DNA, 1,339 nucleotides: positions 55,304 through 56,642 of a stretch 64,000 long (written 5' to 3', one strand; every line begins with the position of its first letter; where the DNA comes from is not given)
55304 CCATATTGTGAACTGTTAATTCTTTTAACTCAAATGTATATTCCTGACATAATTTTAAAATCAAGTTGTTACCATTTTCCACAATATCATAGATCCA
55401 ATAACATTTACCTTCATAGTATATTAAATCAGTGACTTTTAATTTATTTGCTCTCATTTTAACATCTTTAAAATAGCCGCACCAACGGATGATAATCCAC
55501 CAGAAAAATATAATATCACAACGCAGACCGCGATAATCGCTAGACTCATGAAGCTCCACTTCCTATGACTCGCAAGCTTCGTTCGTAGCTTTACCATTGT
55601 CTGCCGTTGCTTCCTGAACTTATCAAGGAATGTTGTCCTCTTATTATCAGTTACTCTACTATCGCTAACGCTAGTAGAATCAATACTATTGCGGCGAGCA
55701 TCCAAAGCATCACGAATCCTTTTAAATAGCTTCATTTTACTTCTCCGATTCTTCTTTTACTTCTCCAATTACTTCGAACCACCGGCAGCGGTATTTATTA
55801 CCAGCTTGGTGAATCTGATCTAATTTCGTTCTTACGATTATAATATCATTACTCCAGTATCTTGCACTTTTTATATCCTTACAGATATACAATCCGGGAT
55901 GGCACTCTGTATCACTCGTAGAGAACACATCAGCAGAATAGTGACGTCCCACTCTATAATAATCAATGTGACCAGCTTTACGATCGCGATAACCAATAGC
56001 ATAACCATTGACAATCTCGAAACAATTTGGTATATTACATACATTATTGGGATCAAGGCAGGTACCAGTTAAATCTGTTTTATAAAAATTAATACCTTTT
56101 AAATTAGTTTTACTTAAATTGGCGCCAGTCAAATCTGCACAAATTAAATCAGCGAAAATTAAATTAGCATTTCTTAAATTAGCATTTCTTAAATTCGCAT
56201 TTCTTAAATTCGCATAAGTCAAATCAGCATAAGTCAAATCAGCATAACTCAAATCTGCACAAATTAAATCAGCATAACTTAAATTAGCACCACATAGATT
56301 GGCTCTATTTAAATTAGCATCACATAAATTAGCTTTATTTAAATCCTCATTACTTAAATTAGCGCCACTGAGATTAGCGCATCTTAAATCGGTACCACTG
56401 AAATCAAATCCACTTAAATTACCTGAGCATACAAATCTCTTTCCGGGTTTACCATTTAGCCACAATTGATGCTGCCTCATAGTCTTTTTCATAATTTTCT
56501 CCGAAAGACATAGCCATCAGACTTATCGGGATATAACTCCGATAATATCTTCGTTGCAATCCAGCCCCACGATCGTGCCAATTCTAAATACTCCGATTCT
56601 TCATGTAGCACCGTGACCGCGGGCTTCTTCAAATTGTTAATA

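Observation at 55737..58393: Pentapeptide-repeat protein plus GNAT plus PD-(D/E)XK nuclease in the accessory arm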

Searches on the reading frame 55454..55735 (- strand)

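Call 3: search_protein_families(library=pfam, proteins=[window:55454-55735:-], max_evalue=0.1)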
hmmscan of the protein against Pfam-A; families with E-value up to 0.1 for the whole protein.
window:55454-55735:- (93 aa): 2 families
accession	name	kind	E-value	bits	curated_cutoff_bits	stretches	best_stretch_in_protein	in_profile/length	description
PF15829.10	DUF4711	-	0.0027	17.9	27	1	18-74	154-207/224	Domain of unknown function (DUF4711)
PF17118.11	DUF5105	-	0.072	13.3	30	1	14-57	51-94/189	Domain of unknown function (DUF5105)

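Call 4: search_protein_families(library=phrogs, proteins=[window:55454-55735:-], max_evalue=0.01)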
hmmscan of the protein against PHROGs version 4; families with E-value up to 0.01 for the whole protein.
window:55454-55735:- (93 aa): 0 families

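Call 68: search_protein_families(library=padloc, proteins=[window:55454-55735:-], max_evalue=0.01)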
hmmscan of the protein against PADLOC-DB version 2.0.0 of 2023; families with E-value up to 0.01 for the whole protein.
window:55454-55735:- (93 aa): 0 families

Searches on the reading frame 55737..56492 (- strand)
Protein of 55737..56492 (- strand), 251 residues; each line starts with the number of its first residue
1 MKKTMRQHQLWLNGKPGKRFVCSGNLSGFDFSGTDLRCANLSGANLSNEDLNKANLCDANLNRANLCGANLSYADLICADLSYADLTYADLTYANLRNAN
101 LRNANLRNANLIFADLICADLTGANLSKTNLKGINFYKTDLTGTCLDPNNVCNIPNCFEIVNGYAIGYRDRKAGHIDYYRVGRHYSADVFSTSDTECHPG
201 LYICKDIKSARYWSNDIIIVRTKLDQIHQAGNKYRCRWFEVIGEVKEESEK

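Call 3: search_protein_families(library=pfam, proteins=[window:55737-56492:-], max_evalue=0.1)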
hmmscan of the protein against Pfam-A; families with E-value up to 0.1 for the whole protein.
window:55737-56492:- (251 aa): 4 families
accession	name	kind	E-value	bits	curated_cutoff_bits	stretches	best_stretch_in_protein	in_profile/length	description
PF00805.28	Pentapeptide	-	3.9e-34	116.2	20.2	4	84-116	1-33/40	Pentapeptide repeats (8 copies)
PF13599.13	Pentapeptide_4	-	3.9e-10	40.1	38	2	55-131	2-78/78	Pentapeptide repeat region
PF13576.12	Pentapeptide_3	-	3.5e-05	24.4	27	0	97-133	2-41/48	Pentapeptide repeats (9 copies)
PF25296.1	Decapeptide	-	0.00048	20.4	45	1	69-124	10-65/74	Decapeptide repeat region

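Call 4: search_protein_families(library=phrogs, proteins=[window:55737-56492:-], max_evalue=0.01)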
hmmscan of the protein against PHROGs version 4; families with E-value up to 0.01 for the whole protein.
window:55737-56492:- (251 aa): 10 families
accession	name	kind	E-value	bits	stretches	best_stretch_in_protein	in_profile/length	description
phrog_7713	-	unknown function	1.1e-32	112.9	3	3-80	11-78/103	-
phrog_923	-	unknown function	7.8e-25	87.8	1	2-139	773-908/990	-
phrog_31265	-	unknown function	9.8e-20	72.5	2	54-156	49-151/264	-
phrog_15350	-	unknown function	6.5e-18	65.8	1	22-143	147-268/494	-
phrog_30240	-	unknown function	7.5e-11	42.5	1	27-143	141-252/438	-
phrog_31567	-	unknown function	2.3e-10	41.6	1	87-112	46-71/151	-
phrog_12514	-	unknown function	4.6e-08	33.8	1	27-114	157-244/287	-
phrog_7653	-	unknown function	0.00091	18.6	1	25-126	207-309/782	-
phrog_28766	-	tail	0.0014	18.1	1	45-124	135-214/472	tail fiber protein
phrog_37032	-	unknown function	0.0091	16.9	0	62-89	6-31/110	-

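Call 8: search_protein_families(library=ncbifam, proteins=[window:55737-56492:-], max_evalue=0.1)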
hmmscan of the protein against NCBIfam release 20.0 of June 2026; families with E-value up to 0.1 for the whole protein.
window:55737-56492:- (251 aa): 18 families
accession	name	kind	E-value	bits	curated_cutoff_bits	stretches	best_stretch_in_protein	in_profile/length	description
NF052603.1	penta_Alr5209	equivalog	4.8e-28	97.6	125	3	50-131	14-95/113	Alr5209 family pentapeptide repeat protein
NF047416.1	penta_HetL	equivalog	2.4e-21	76.2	260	2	33-113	132-215/218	heterocyst differentiation pentapeptide repeat protein HetL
NF011744.0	PRK15197.1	equivalog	1.6e-17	63.6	274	2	25-103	155-233/291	SPI-2 type III secretion system effector PipB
NF011743.0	PRK15196.1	equivalog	1.3e-14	53.9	354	1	27-153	190-316/350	type III secretion system effector PipB2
NF000421.1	penta_rpt_QnrVC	exception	2.8e-09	37.2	460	2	20-131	48-159/218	QnrVC family quinolone resistance pentapeptide repeat protein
NF000349.1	mfpA_AE000516.2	equivalog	6.8e-09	35.8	360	1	26-148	29-151/183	pentapeptide repeat protein MfpA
NF033086.2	penta_rpt_Qnr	equivalog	9.3e-09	35.3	240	1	25-147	77-194/211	Qnr family pentapeptide repeat protein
NF033375.2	penta_rpt_QnrE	exception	2.1e-08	34.4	480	2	36-111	116-191/214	QnrE family quinolone resistance pentapeptide repeat protein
NF000071.4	penta_rpt_QnrA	exception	2.7e-08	33.9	450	1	21-147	49-185/218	QnrA family quinolone resistance pentapeptide repeat protein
NF038182.1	penta_rpt_SmQnr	exception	1e-07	32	460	2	35-111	121-197/215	SmQnr family pentapeptide repeat protein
NF012152.0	penta_rpt_QnrC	exception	1.1e-07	32.1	500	1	27-143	85-196/221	QnrC family quinolone resistance pentapeptide repeat protein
NF000420.1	penta_rpt_QnrB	exception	1.2e-07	32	460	2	36-111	116-191/214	QnrB family quinolone resistance pentapeptide repeat protein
NF000056.3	penta_rpt_QnrS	exception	5.4e-07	29.5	460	2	82-132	55-105/218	QnrS family quinolone resistance pentapeptide repeat protein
NF000139.2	penta_rpt_QnrD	exception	7.4e-07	29.4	425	1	36-111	116-191/214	QnrD family quinolone resistance pentapeptide repeat protein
NF012151.0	penta_rpt_QnrAS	exception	5e-06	26.7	490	1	29-143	11-196/218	QnrAS family quinolone resistance pentapeptide repeat protein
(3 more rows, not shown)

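Call 9: search_solved_structures(query=window:55737-56492:-, max_evalue=0.001, show_alignments=1)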
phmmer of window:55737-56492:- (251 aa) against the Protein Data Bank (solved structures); distinct sequences matched with E-value up to 0.001: 27.
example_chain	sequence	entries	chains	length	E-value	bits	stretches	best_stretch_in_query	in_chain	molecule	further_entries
4yfo_A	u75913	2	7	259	1.2e-41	146.2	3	24-135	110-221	beta1_ex1 | 6beta1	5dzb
3du1_X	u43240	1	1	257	1.6e-27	99.9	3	33-126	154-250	All3740 protein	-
4yc5_A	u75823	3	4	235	8.1e-27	97.6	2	35-135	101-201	beta1 | beta1 protein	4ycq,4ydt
4yei_A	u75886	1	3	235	1.8e-26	96.5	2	34-134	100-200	beta1mut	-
5dra_A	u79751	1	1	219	1.1e-24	90.6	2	36-134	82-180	3beta1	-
5dns_A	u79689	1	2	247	1.9e-24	89.9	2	27-148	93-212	t1428 beta1 loop design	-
5dqa_A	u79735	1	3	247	3e-24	89.2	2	34-148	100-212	t3284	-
5dn0_A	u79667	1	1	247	6.5e-24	88.1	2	34-148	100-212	beta1 t1555 loop variant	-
5di5_A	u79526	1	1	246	7.9e-24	87.8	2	51-139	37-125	beta1 t801 loop variant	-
2j8k_A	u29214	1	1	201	8.6e-20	74.6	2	39-126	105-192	NP275-NP276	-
2o6w_A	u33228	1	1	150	1.1e-14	57.9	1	49-138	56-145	Repeat Five Residue (Rfr) protein or pentapeptide repeat protein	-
6omx_A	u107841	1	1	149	7.2e-14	55.2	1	49-130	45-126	Alr5209 protein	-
3n90_A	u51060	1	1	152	1.2e-11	47.9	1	32-131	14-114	Thylakoid lumenal 15 kDa protein 1, chloroplastic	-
2j8i_A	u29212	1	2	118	1.9e-09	40.7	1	26-102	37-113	NP275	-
9ngw_A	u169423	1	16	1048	2e-09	40.7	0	26-128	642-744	IcmE (DotG)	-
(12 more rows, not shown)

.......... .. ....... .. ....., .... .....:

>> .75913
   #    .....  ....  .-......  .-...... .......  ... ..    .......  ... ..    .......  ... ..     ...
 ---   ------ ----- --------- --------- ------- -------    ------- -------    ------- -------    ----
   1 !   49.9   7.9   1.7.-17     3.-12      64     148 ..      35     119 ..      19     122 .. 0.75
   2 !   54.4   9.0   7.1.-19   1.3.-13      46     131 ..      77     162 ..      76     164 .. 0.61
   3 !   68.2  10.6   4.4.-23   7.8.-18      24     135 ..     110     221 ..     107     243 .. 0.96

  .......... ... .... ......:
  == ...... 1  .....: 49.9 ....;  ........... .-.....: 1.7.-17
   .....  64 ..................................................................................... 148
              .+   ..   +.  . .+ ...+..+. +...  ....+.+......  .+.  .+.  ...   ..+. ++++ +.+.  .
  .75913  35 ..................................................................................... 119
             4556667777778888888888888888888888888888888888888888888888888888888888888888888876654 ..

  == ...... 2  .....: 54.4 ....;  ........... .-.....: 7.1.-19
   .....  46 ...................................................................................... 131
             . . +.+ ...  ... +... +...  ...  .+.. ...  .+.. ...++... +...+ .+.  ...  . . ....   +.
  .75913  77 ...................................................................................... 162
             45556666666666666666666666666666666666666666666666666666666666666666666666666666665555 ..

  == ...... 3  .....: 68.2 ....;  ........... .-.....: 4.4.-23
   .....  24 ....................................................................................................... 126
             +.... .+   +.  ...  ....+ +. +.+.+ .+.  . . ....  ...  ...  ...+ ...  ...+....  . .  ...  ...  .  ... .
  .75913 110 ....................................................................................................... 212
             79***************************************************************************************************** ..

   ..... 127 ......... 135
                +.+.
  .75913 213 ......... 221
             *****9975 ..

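Call 62: search_protein_families(library=pfam, alignment_id=A6, max_evalue=0.01)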
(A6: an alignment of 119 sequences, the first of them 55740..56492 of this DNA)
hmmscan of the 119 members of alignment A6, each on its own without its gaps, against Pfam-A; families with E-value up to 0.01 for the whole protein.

A. member 1, window:55740-56492:- (251 aa): 4 families
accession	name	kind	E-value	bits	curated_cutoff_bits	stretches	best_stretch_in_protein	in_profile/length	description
PF00805.28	Pentapeptide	-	3.9e-34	116.2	20.2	4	84-116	1-33/40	Pentapeptide repeats (8 copies)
PF13599.13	Pentapeptide_4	-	3.9e-10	40.1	38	1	55-131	2-78/78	Pentapeptide repeat region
PF13576.12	Pentapeptide_3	-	3.5e-05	24.4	27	0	97-133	2-41/48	Pentapeptide repeats (9 copies)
PF25296.1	Decapeptide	-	0.00048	20.4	45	0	69-124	10-65/74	Decapeptide repeat region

B. families by the number of members that match (of 119 scanned): 14 families
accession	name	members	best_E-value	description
PF00805.28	Pentapeptide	116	4.1e-68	Pentapeptide repeats (8 copies)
PF13599.13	Pentapeptide_4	92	5.6e-21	Pentapeptide repeat region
PF13576.12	Pentapeptide_3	86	9.8e-22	Pentapeptide repeats (9 copies)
PF25296.1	Decapeptide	40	1.5e-07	Decapeptide repeat region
PF24703.2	DUF7666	2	0.00011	Domain of unknown function (DUF7666)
PF13604.12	AAA_30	1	4.9e-05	AAA domain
PF13245.12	AAA_19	1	0.00022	AAA domain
PF00580.27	UvrD-helicase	1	0.00072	UvrD/REP helicase N-terminal domain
PF13475.11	DUF4116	1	0.00076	Domain of unknown function (DUF4116)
PF03120.22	DNA_ligase_OB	1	0.0035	NAD-dependent DNA ligase OB-fold domain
PF23894.2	LD_SV2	1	0.0038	SV2A/B/C luminal domain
PF04851.21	ResIII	1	0.0058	Type III restriction enzyme, res subunit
PF01469.24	Pentapeptide_2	1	0.0093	Pentapeptide repeats (8 copies)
PF17928.6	TetR_C_22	1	0.0095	Tetracyclin repressor-like, C-terminal domain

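Call 68: search_protein_families(library=padloc, proteins=[window:55737-56492:-], max_evalue=0.01)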
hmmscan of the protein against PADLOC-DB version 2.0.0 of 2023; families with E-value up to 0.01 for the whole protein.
window:55737-56492:- (251 aa): 0 families
